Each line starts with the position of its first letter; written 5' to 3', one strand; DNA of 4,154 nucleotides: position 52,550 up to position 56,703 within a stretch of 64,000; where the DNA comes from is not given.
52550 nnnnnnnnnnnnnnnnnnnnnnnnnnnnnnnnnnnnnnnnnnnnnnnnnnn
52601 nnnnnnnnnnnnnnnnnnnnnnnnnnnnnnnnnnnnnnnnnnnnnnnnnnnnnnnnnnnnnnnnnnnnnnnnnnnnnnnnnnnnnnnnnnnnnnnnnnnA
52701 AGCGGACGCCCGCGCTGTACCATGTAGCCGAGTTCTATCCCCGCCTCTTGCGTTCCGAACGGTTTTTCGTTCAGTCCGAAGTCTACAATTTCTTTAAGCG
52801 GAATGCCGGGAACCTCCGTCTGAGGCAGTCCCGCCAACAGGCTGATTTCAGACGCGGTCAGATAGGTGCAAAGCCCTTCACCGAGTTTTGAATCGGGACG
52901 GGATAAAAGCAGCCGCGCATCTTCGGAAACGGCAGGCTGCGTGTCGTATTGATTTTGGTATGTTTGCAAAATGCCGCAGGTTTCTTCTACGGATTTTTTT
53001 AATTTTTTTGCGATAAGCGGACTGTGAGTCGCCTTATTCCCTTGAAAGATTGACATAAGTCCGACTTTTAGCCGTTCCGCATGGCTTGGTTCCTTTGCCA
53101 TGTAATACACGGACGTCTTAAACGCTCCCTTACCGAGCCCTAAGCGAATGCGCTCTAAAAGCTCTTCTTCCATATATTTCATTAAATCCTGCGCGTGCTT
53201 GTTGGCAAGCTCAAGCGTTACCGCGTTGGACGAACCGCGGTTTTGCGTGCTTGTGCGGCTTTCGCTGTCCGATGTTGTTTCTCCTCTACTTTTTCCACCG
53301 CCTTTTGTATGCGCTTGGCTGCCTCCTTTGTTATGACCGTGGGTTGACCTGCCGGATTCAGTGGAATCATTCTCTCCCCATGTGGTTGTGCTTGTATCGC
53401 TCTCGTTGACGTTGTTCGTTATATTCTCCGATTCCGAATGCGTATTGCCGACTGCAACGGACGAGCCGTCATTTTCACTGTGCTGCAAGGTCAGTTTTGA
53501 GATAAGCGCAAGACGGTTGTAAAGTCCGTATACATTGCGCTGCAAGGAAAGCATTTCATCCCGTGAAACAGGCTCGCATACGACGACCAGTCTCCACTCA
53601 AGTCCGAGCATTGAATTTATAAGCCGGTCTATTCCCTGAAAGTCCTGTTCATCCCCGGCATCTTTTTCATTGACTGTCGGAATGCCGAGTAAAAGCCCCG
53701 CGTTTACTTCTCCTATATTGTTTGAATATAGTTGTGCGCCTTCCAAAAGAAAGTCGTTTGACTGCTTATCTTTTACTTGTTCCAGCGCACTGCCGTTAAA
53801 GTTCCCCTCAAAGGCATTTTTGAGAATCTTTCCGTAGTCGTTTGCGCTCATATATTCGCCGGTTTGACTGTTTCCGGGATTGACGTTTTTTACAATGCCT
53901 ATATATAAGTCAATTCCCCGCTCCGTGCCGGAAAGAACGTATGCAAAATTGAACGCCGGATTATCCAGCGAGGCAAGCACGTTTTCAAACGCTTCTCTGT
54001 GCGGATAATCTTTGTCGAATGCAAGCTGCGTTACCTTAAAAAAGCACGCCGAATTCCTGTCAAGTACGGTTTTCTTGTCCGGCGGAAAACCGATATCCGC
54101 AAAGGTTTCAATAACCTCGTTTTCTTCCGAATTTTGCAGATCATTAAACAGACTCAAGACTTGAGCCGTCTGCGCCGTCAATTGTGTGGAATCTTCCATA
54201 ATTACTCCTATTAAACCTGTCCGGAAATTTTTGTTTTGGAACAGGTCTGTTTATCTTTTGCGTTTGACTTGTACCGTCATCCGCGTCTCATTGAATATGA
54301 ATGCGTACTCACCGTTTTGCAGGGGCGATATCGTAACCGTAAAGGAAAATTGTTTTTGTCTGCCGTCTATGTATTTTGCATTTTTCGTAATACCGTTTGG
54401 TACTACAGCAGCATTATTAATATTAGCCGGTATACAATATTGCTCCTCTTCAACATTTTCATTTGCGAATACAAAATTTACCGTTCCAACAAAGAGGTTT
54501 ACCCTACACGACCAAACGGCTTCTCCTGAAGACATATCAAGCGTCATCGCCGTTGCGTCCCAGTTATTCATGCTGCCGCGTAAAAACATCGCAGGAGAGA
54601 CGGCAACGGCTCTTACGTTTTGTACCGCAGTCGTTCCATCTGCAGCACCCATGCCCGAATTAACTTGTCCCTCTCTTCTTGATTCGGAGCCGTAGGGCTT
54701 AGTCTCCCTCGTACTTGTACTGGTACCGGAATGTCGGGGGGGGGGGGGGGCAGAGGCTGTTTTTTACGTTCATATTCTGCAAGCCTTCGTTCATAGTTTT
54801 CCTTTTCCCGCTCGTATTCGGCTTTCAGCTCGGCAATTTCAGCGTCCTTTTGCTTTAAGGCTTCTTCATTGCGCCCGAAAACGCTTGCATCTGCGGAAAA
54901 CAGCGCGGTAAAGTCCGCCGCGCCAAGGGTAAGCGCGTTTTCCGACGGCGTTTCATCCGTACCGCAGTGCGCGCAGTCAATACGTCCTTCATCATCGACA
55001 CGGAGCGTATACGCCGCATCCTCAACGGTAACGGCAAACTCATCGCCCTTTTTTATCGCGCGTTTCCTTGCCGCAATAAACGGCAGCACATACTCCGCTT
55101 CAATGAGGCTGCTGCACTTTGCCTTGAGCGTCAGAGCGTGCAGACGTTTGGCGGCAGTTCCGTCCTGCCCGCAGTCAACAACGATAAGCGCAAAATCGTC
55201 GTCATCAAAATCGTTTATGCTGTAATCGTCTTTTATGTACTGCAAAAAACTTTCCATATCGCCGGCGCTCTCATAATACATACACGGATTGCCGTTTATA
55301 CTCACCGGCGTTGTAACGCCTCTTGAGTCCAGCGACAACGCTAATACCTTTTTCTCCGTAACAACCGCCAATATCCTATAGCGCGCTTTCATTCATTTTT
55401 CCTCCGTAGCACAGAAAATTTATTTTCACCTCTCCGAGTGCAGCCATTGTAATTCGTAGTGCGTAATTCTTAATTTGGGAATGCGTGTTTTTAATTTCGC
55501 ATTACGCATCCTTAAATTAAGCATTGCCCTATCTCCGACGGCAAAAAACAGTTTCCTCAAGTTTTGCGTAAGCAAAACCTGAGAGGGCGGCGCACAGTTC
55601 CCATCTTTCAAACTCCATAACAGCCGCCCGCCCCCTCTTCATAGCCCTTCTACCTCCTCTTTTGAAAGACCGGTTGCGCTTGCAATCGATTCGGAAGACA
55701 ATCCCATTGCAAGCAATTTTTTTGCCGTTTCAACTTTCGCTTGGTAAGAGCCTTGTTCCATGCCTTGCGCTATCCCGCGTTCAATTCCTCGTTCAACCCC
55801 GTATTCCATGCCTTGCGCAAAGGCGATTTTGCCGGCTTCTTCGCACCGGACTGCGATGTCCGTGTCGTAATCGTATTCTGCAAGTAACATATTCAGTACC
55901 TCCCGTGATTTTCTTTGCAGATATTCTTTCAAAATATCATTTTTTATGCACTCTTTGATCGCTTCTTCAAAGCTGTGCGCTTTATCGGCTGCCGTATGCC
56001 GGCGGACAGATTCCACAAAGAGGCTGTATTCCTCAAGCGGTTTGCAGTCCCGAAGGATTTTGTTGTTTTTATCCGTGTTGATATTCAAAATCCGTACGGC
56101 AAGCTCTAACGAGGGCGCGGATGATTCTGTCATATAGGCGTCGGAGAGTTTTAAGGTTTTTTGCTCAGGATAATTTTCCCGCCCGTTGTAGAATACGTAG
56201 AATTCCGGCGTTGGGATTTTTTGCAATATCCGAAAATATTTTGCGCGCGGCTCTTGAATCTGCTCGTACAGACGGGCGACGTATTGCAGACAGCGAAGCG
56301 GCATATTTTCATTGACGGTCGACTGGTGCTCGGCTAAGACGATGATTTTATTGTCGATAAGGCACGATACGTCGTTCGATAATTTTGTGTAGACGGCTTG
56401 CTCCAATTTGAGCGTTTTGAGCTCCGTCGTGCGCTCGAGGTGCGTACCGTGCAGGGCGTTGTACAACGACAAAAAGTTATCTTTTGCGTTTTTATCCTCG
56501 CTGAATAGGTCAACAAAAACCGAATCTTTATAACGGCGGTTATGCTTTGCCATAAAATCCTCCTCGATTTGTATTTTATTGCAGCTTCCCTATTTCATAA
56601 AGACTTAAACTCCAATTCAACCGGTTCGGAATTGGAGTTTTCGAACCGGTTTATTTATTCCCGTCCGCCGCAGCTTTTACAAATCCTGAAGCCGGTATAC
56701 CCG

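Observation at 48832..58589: HerA/FtsK-like ATPase cluster with a three-member modular protein family: candidate undescribed system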

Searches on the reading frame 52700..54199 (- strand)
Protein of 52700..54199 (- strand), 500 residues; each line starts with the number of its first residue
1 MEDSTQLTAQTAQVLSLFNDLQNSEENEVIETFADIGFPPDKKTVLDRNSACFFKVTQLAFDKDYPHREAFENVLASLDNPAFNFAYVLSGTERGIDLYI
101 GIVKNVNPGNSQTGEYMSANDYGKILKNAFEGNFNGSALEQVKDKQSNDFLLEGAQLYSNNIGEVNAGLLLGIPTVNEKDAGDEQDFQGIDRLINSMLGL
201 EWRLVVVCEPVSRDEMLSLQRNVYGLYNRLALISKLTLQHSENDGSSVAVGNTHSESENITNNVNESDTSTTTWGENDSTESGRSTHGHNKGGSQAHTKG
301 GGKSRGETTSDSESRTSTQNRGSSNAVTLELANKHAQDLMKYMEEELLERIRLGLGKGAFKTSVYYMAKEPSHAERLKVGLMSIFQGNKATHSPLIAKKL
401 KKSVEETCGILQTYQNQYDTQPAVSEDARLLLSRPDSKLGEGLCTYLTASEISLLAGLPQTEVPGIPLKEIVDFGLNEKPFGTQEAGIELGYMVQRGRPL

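Call 58: predict_structure(alignment_id=A4)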
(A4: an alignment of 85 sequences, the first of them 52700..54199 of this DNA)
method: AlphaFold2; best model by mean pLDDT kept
length: 500 residues; sequences in the alignment: 85
mean_pLDDT: 73.8   pTM: 0.73
mean pLDDT of the five models: 73.8, 73.7, 72.7, 72.6, 72.4
residues with pLDDT >= 90: 123; 70-90: 211; 50-70: 73; < 50: 93
segments of 3 or more residues with pLDDT < 50: 241-323, 475-477
pLDDT, mean of each block of 10 residues (from residue 1): 66 84 68 77 80 89 66 87 94 92 83 71 91 86 86 87 89 75 56 88 95 92 93 70 40 35 36 36 37 32 34 36 57 87 90 89 95 92 78 81 86 90 85 88 91 82 73 52 67 57
secondary structure, 60 per line:
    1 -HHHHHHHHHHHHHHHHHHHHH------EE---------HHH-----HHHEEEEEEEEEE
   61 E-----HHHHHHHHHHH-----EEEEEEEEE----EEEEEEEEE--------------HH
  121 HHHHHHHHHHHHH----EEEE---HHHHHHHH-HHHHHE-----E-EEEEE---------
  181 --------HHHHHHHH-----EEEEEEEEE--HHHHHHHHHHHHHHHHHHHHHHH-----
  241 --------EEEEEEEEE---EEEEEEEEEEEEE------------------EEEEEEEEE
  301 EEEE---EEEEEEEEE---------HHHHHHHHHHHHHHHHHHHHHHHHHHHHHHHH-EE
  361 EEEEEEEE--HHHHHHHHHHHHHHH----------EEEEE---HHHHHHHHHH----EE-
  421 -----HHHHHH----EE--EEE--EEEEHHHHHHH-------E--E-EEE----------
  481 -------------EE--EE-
elements in order: H2-22 E51-61 H67-77 E83-91 E96-104 H119-133 E138-141 H145-152 H154-158 E167-171 H189-196 E202-210 H213-235 E249-257 E261-273 E292-304 E308-316 H326-357 E359-368 H371-385 E396-400 H404-413 H426-431 E440-442 E445-448 H449-455 E468-470

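Call 61: fold_search(model_id=the predicted structure, library=pdb)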
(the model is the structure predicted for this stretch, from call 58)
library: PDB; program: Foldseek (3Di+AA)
matches with E <= 10: 499; with E <= 0.001: 3
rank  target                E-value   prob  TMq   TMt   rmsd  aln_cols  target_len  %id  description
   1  7o42_A                2.4e-05  1.00  0.30  0.17  14.3       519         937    9  TrwK/VirB4unbound trimer of dimers complex (with Hcp1) from the R388 type IV secretion system determined by cryo-EM. (released 2022-06-22)
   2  7o42_E                3.9e-04  1.00  0.34  0.20   9.4       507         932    8  TrwK/VirB4unbound trimer of dimers complex (with Hcp1) from the R388 type IV secretion system determined by cryo-EM. (released 2022-06-22)
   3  7o41_B                9.3e-04  1.00  0.33  0.25   9.9       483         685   11  Hexameric composite model of the Inner Membrane Complex (IMC) with the Arches from the fully-assembled R388 type IV se (released 2022-06-22)
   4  8rtd_V                1.7e-03  0.99  0.32  0.24  10.2       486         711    9  Stalk-Arches-IMC structure from the fully-assembled R388 type IV secretion system determined by cryo-EM. (released 2024-06-19)
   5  8rtb_A                1.8e-03  0.99  0.33  0.23   9.7       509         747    8  Extended inner membrane complex (IMC) protomer structure (TrwM/VirB3-TrwK/VirB4-TrwI/VirB6-TrwG/VirB8-TrwE/VirB10) fro (released 2024-06-19)
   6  8rtd_O                1.8e-03  0.99  0.33  0.22   9.7       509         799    8  Stalk-Arches-IMC structure from the fully-assembled R388 type IV secretion system determined by cryo-EM. (released 2024-06-19)
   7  8rtd_T                1.8e-03  0.99  0.33  0.21   9.7       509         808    8  Stalk-Arches-IMC structure from the fully-assembled R388 type IV secretion system determined by cryo-EM. (released 2024-06-19)
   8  8rtb_B                1.9e-03  0.99  0.32  0.26  10.2       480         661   10  Extended inner membrane complex (IMC) protomer structure (TrwM/VirB3-TrwK/VirB4-TrwI/VirB6-TrwG/VirB8-TrwE/VirB10) fro (released 2024-06-19)
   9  8rtd_P                2.1e-03  0.99  0.33  0.23  10.2       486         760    9  Stalk-Arches-IMC structure from the fully-assembled R388 type IV secretion system determined by cryo-EM. (released 2024-06-19)
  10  7o43_A                2.9e-03  0.99  0.35  0.24   7.4       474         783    9  TrwK/VirB4unbound dimer complex from R388 type IV secretion system determined by cryo-EM. (released 2022-06-22)
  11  8rtd_h                4.5e-03  0.99  0.33  0.36  10.0       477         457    9  Stalk-Arches-IMC structure from the fully-assembled R388 type IV secretion system determined by cryo-EM. (released 2024-06-19)
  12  7o43_B                6.2e-03  0.96  0.32  0.22  12.6       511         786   10  TrwK/VirB4unbound dimer complex from R388 type IV secretion system determined by cryo-EM. (released 2022-06-22)
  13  8rtd_g                6.9e-03  0.97  0.22  0.16   7.0       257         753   13  Stalk-Arches-IMC structure from the fully-assembled R388 type IV secretion system determined by cryo-EM. (released 2024-06-19)
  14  7o41_A                1.6e-02  0.91  0.33  0.23   8.7       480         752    9  Hexameric composite model of the Inner Membrane Complex (IMC) with the Arches from the fully-assembled R388 type IV se (released 2022-06-22)
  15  7b8t_C                2.4e-02  0.12  0.11  0.10  36.7       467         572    8  Levofloxacin bound structure of bacterial efflux pump. (released 2021-10-20)
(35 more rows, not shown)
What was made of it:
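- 51161..54199 (-): Motor ATPase, 1012 aa. It has an N-region with VirB4-NTD/EccE3-like fold, an S/G/T/N-rich insertion and a HerA/FtsK-superfamily P-loop domain. The N-region model (pLDDT 74) has TrwK/VirB4 as its top 14 Foldseek hits (best E 2.4e-5, prob 1.0), and the ESX-3 translocon at prob 0.6 (calls 58, 61).
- Closest known: VirB4/TrwK with VirB3/TrwM of type IV secretion systems. Same: The N-region fold match has Foldseek probability 1.0 (call 61).
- The top 14 Foldseek hits of the N-region are VirB4/TrwK (call 61). The N-region has VirB4-like fold and weak similarity to the ESX-3 translocon (call 61). VirB4 fold hits (call 61).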

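Call 81: search_solved_structures(query=A4, max_evalue=10)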
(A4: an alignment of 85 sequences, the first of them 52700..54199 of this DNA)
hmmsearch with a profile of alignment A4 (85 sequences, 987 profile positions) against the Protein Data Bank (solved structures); distinct sequences matched with E-value up to 10: 27.
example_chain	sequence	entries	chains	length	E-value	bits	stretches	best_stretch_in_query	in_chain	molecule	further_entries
8yho_A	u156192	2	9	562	1.9e-12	49.1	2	712-853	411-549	DUF87 domain-containing protein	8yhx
4d2i_A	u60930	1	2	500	6.8e-12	47.3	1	726-849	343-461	HERA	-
9x1l_A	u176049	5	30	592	1e-09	40.1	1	737-850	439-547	DNA helicase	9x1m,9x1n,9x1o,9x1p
8xau_A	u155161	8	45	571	3.9e-09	38.2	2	718-852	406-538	ATP-binding protein | HerA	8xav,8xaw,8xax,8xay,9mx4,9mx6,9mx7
8wiv_A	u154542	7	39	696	1.1e-05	26.8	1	734-849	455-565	Helicase HerA central domain-containing protein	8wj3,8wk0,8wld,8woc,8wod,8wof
8j4u_M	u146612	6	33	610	0.00012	23.4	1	694-851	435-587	Nucleoside triphosphate hydrolase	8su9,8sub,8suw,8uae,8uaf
2d7d_A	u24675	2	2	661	0.11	13.5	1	494-530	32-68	UvrABC system protein B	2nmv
3v4r_A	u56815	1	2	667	0.11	13.5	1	494-530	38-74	UvrABC system protein B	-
8ziq_M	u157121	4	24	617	0.16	13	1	493-560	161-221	HerA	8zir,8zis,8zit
1do0_A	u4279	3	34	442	0.5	11.3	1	479-530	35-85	PROTEIN (HEAT SHOCK LOCUS U) | ATP-dependent protease ATPase subunit HslU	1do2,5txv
1g4a_E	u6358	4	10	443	0.5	11.3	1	479-530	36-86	ATP-DEPENDENT HSL PROTEASE ATP-BINDING SUBUNIT HSLU | ATP-dependent protease ATPase subunit HslU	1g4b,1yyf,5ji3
6pxi_E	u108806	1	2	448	0.51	11.3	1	479-530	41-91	ATP-dependent protease ATPase subunit HslU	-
5ji2_E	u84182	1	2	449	0.51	11.3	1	479-530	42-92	ATP-dependent protease ATPase subunit HslU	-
6pxk_G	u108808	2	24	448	0.51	11.3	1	479-530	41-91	ATP-dependent protease ATPase subunit HslU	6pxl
1e94_E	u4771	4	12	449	0.51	11.3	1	479-530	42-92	HEAT SHOCK PROTEIN HSLU | HEAT SHOCK LOCUS HSLU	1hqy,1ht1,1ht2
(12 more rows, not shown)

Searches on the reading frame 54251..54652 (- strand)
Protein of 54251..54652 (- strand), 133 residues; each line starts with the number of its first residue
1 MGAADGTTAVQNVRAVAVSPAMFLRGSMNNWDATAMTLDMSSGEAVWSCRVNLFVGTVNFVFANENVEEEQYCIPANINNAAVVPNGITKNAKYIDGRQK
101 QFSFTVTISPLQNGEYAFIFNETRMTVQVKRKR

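Call 4: search_protein_families(library=pfam, proteins=[window:54251-54652:-], max_evalue=0.01)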
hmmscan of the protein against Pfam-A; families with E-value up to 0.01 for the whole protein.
window:54251-54652:- (133 aa): 1 family
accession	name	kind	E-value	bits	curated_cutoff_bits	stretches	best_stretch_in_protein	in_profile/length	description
PF21711.3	DCTN5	-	0.0083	16.2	40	0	39-122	15-96/182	Dynactin subunit 5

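Call 5: search_protein_families(library=padloc, proteins=[window:54251-54652:-], max_evalue=0.01)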
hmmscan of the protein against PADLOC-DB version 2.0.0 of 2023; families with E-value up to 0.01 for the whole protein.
window:54251-54652:- (133 aa): 0 families

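Call 6: search_protein_families(library=ncbifam, proteins=[window:54251-54652:-], max_evalue=0.01)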
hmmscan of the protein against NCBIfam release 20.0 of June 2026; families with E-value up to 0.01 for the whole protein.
window:54251-54652:- (133 aa): 0 families

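Call 7: search_protein_families(library=phrogs, proteins=[window:54251-54652:-], max_evalue=0.01)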
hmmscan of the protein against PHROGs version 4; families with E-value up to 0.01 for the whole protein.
window:54251-54652:- (133 aa): 0 families

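Call 50: search_solved_structures(query=window:54251-54652:-, max_evalue=10, show_alignments=2)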
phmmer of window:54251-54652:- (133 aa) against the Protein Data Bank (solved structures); distinct sequences matched with E-value up to 10: 3.
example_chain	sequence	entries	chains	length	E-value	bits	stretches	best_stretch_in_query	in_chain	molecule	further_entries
1lar_A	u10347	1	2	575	1.5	12.4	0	83-113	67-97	PROTEIN (LAR)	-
6kr4_A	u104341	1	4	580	1.5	12.3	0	83-113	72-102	Receptor-type tyrosine-protein phosphatase F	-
9mav_L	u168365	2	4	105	1.7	12.1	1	36-124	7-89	J9 Light chain variable region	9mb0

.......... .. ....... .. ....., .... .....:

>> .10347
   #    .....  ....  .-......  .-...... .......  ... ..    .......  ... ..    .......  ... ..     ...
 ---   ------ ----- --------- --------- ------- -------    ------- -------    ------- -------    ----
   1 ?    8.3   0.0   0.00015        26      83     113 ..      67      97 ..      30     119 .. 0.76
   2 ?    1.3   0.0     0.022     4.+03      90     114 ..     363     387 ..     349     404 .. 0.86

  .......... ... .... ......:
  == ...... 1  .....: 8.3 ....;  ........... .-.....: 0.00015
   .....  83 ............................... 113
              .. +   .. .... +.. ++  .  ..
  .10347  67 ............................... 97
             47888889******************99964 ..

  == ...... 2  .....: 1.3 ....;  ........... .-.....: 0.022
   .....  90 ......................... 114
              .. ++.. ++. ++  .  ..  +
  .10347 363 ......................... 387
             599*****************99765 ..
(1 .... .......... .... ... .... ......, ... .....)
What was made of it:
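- On Starch/glycogen-binding CBM (CBM20, CBM48, CBM53): No PDB sequence hit (call 50).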

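Call 66: search_protein_families(library=pfam, proteins=[window:54254-54616:-], max_evalue=10)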
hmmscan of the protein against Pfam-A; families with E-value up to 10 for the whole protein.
seq(121 aa): 6 families
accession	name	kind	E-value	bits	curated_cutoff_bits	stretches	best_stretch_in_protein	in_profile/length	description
PF21711.3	DCTN5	-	0.0065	16.6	40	1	27-110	15-96/182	Dynactin subunit 5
PF16561.11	AMPK1_CBM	-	0.018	15.7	26.8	1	11-57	15-58/85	Glycogen recognition site of AMP-activated protein kinase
PF02922.24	CBM_48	-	0.02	15.6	22.4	1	11-60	26-77/83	Carbohydrate-binding module 48 (Isoamylase N-terminal domain)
PF16760.10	CBM53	-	0.049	14.4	27.6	1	9-41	8-48/57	Starch/carbohydrate-binding module (family 53)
PF13473.12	Cupredoxin_1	-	0.15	12.6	27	1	88-107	72-91/104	Cupredoxin-like domain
PF06632.17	XRCC4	-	0.23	11.9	26.2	1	10-39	2-31/102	XRCC4 N-terminal domain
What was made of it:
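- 54251..54652 (-): CBM-like tail of B, separated from B by the frameshift at the tract. Sub-threshold AMPK1_CBM, CBM_48 and CBM53 hits, E 0.018-0.049 (call 66).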

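Call 90: find_homologous_proteins(query=window:54251-54616:-, max_evalue=0.001)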
Query window:54251-54616:- (121 aa): 1 proteins with E <= 0.001 among 3 candidates.
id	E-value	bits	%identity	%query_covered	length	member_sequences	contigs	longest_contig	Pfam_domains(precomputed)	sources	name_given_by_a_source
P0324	3.8e-74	264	100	100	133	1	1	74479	-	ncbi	ncbi:MAG: hypothetical protein ACTTKL_00995 [Treponema sp.]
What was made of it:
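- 54251..54652 (-): Annotated separately in NCBI as ACTTKL_00995, with no other homologue found (call 90).
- The CBM-like module has no homologue elsewhere (call 90).
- Tried and rejected: Only the protein itself was found (call 90).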

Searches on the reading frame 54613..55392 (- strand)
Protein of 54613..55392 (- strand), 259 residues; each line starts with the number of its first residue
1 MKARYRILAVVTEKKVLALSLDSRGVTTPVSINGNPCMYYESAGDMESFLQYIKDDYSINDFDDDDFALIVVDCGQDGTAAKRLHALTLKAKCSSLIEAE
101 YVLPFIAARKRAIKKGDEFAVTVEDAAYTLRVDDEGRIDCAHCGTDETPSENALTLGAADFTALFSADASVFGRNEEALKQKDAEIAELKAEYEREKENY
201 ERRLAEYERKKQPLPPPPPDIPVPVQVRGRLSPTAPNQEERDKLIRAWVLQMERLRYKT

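Call 4: search_protein_families(library=pfam, proteins=[window:54613-55392:-], max_evalue=0.01)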
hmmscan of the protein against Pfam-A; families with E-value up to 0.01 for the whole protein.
window:54613-55392:- (259 aa): 1 family
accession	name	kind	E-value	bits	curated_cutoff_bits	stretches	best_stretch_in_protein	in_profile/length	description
PF15175.11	SPATA24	-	0.0013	19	27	1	169-212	122-165/182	Spermatogenesis-associated protein 24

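Call 5: search_protein_families(library=padloc, proteins=[window:54613-55392:-], max_evalue=0.01)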
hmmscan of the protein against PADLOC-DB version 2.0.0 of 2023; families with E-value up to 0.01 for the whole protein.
window:54613-55392:- (259 aa): 0 families

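Call 6: search_protein_families(library=ncbifam, proteins=[window:54613-55392:-], max_evalue=0.01)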
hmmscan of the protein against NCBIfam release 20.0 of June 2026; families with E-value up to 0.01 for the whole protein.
window:54613-55392:- (259 aa): 0 families

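Call 7: search_protein_families(library=phrogs, proteins=[window:54613-55392:-], max_evalue=0.01)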
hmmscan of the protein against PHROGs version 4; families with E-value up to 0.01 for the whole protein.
window:54613-55392:- (259 aa): 0 families

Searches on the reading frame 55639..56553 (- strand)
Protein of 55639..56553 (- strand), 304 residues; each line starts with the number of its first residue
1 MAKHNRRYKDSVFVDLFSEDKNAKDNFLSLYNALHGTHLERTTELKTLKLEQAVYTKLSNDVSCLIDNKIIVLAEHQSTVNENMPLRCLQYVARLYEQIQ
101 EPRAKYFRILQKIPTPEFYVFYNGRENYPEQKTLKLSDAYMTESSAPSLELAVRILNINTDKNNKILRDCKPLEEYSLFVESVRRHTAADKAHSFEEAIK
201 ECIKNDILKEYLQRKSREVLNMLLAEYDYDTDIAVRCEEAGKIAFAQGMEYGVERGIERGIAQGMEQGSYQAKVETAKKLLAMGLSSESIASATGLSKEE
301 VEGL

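Call 4: search_protein_families(library=pfam, proteins=[window:55639-56553:-], max_evalue=0.01)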
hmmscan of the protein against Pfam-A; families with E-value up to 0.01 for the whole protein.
window:55639-56553:- (304 aa): 3 families
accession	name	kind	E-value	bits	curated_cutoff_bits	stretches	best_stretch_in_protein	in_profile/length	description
PF12784.13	PDDEXK_2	-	7.3e-06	26.3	27.4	1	9-102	3-99/229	PD-(D/E)XK nuclease family transposase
PF04754.18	Transposase_31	-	1.7e-05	24.9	21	1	10-160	4-154/203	Putative transposase, YhgA-like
PF10975.14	DUF2802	-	0.0059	17.2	33.5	0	275-302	34-61/68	Protein of unknown function (DUF2802)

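Call 5: search_protein_families(library=padloc, proteins=[window:55639-56553:-], max_evalue=0.01)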
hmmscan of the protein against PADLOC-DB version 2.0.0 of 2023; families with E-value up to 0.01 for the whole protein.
window:55639-56553:- (304 aa): 1 family
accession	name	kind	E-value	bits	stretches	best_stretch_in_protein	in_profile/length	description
PDLC01084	C3a178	-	8.5e-05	21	1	246-286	50-89/90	putative invertase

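Call 6: search_protein_families(library=ncbifam, proteins=[window:55639-56553:-], max_evalue=0.01)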
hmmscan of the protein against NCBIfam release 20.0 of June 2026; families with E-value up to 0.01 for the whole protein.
window:55639-56553:- (304 aa): 4 families
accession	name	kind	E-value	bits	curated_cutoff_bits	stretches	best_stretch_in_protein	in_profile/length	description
TIGR01784.1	T_den_put_tspse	subfamily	3.2e-16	60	52.1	1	10-302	3-271/273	Rpn family recombination-promoting nuclease/putative transposase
NF004270.2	PRK05687.2-1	equivalog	0.003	17.2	180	1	245-275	55-93/223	flagellar assembly protein FliH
NF009925.1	PRK13386.1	equivalog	0.0031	16.8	192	1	236-275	42-81/228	flagellar assembly protein FliH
NF004267.1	PRK05687.1-3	equivalog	0.0081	15.3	293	0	245-272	80-123/266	flagellar assembly protein FliH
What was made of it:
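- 55639..56553 (-): Rpn-family PD-(D/E)xK nuclease or putative transposase between C and B. It is probably an insertion linked to the duplication, not a component. TIGR01784 60 bits (call 6).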

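Call 7: search_protein_families(library=phrogs, proteins=[window:55639-56553:-], max_evalue=0.01)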
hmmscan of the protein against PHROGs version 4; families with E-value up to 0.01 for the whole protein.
window:55639-56553:- (304 aa): 3 families
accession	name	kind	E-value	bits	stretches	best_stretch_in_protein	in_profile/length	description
phrog_3300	-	integration and excision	2.6e-17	64.3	1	9-302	8-308/313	transposase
phrog_12274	-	unknown function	1.4e-06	29.3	1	254-301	85-132/138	-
phrog_5416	-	unknown function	0.00014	22.8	1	261-300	20-59/66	-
